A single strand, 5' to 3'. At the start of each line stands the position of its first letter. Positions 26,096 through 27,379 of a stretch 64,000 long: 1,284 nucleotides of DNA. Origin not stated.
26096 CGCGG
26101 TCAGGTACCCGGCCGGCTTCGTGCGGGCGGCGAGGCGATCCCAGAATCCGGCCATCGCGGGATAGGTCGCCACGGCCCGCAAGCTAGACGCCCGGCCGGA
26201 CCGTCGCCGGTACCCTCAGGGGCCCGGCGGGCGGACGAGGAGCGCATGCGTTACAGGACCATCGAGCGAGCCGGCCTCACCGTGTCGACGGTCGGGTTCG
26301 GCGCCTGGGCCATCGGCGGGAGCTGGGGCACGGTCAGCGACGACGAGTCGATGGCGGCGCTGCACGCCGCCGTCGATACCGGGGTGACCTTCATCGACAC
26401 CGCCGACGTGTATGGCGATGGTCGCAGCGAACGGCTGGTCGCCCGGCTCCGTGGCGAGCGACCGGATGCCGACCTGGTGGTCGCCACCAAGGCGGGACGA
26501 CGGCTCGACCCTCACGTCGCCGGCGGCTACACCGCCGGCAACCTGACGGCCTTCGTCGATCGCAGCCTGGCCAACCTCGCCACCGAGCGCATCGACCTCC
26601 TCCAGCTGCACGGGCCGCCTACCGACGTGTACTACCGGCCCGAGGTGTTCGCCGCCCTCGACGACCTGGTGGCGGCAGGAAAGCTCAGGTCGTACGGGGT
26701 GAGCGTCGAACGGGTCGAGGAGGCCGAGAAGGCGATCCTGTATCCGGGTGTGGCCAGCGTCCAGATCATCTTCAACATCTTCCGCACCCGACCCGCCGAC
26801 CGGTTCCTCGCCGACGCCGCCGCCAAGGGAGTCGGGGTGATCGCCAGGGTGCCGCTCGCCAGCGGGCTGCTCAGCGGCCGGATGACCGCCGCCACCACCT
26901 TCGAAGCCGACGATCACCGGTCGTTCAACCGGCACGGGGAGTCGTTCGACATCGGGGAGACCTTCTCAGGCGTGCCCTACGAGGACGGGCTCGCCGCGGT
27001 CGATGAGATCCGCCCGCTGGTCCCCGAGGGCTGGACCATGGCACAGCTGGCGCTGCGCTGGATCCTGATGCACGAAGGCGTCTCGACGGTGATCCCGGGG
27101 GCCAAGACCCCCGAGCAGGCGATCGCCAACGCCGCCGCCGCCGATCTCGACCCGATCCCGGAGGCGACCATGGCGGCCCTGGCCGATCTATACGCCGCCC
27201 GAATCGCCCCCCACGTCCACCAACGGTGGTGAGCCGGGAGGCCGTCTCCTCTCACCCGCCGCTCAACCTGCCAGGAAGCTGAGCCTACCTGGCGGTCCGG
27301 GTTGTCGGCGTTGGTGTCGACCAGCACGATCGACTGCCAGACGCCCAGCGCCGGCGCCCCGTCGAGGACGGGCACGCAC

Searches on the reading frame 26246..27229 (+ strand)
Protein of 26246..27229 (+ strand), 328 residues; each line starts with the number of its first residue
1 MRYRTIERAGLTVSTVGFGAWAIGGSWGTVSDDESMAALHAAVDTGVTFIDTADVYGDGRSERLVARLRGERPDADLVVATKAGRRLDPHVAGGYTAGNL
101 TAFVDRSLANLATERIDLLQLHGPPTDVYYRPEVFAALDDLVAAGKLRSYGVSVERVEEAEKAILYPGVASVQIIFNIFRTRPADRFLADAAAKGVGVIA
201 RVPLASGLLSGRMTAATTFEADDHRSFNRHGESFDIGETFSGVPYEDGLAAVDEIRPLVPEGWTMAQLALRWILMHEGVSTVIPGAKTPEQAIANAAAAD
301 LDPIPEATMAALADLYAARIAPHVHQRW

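Call 64: find_encoding_contigs(protein=window:26246-27229:+, flank=10000, max_places=3)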
Protein seq(328 aa) (328 aa): no gene with exactly this product is on record in the collection.
